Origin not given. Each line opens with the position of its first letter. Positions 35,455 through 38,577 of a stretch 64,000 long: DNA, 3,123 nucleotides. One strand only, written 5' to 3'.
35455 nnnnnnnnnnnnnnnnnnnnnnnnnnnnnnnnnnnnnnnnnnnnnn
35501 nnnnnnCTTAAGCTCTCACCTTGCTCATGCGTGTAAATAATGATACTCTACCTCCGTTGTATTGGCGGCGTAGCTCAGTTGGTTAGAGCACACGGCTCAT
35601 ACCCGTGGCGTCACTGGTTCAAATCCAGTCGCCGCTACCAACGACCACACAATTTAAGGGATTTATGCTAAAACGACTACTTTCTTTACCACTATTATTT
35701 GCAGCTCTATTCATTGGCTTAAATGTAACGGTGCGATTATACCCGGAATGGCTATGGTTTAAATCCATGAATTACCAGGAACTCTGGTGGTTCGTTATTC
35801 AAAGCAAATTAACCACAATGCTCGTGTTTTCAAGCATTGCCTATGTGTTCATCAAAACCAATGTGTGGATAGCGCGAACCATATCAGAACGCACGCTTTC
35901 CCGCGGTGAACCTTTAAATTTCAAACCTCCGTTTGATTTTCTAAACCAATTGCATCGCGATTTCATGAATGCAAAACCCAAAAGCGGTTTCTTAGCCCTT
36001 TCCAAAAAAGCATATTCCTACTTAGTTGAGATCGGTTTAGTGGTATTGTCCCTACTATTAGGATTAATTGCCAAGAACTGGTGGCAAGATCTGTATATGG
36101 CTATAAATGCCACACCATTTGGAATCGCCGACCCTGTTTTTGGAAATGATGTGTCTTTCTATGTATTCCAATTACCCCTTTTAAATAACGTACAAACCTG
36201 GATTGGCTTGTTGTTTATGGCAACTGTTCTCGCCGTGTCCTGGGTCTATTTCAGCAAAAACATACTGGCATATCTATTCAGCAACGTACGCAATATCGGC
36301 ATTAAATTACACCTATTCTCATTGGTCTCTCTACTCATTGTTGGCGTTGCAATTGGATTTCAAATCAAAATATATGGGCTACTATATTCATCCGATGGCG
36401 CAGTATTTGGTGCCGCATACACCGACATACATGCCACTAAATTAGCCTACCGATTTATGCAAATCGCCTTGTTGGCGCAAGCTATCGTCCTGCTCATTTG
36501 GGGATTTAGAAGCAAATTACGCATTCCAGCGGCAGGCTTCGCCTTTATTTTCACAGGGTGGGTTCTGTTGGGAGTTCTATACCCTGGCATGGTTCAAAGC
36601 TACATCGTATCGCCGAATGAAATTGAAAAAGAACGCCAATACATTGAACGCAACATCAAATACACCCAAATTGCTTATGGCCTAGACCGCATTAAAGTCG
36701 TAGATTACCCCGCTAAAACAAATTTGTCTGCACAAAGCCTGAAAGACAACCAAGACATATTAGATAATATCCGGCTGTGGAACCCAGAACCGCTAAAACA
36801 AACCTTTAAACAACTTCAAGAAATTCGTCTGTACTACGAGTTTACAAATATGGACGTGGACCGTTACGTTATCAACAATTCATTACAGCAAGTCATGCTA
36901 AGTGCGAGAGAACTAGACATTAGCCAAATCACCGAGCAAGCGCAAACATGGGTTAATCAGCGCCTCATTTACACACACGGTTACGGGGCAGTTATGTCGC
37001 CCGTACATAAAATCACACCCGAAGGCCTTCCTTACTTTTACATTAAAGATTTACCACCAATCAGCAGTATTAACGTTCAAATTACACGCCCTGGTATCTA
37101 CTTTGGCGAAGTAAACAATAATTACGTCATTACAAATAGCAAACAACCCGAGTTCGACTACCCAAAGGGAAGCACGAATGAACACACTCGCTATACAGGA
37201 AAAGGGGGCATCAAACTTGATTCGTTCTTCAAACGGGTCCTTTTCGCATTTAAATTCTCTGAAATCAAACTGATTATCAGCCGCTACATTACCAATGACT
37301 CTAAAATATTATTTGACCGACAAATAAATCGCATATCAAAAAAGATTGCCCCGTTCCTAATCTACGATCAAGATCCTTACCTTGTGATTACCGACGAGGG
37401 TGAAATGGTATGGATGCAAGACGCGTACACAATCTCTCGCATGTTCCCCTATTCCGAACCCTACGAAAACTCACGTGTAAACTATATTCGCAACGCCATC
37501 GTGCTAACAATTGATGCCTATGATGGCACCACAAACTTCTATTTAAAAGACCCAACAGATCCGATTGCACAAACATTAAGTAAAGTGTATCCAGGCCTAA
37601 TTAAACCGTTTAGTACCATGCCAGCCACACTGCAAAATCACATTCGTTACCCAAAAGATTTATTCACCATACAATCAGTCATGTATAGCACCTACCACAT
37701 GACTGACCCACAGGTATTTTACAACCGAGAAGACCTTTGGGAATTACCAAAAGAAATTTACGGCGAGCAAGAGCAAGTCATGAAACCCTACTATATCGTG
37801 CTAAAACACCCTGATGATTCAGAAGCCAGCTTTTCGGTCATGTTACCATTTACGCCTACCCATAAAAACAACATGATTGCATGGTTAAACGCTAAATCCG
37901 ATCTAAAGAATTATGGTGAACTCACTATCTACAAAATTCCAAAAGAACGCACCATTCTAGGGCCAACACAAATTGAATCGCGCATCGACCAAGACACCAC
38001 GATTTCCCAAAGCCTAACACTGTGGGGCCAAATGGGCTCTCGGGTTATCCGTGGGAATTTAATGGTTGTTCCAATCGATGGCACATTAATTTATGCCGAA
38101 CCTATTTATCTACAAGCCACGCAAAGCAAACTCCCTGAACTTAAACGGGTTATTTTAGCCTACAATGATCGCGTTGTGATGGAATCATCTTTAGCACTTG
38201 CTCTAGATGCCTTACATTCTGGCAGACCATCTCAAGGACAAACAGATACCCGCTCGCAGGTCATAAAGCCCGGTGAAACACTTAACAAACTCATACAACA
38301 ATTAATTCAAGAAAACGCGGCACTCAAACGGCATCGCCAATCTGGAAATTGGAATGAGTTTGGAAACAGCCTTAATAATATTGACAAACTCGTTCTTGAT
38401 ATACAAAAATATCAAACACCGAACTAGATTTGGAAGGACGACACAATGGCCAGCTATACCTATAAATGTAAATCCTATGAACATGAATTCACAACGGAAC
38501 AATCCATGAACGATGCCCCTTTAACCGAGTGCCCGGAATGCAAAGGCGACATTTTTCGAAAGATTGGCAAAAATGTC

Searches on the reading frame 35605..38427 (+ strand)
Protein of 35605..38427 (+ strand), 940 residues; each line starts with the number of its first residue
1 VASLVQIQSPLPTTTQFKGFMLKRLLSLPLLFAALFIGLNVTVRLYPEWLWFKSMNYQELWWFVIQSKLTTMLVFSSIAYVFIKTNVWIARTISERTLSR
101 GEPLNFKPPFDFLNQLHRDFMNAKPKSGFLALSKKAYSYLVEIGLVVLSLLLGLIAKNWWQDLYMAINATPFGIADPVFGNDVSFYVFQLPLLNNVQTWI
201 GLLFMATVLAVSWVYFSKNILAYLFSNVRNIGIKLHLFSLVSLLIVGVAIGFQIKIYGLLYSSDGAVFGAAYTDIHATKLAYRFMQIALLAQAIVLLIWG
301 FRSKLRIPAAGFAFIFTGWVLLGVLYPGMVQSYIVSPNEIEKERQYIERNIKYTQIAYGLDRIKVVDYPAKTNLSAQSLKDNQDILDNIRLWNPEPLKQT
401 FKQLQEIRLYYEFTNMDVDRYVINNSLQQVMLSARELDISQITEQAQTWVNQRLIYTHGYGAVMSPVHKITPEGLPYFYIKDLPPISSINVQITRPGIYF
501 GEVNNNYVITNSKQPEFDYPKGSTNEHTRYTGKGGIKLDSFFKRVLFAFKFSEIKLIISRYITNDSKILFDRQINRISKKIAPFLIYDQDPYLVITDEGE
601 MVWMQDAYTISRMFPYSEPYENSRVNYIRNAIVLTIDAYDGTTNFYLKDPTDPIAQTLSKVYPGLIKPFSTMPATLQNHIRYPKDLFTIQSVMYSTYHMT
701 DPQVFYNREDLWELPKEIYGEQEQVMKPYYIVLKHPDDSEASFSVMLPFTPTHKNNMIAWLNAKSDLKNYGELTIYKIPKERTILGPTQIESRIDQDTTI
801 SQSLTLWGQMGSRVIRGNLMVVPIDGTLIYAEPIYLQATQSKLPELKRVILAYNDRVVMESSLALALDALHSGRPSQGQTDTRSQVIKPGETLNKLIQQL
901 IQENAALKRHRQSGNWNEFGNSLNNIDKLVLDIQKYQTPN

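Call 25: search_protein_families(library=pfam, proteins=[window:35605-38427:+], max_evalue=0.001)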
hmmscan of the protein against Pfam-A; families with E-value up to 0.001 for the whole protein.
window:35605-38427:+ (940 aa): 1 family
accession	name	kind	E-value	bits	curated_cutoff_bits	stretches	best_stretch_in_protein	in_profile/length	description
PF03699.18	UPF0182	-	3.6e-274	912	27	1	30-807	6-770/770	Uncharacterised protein family (UPF0182)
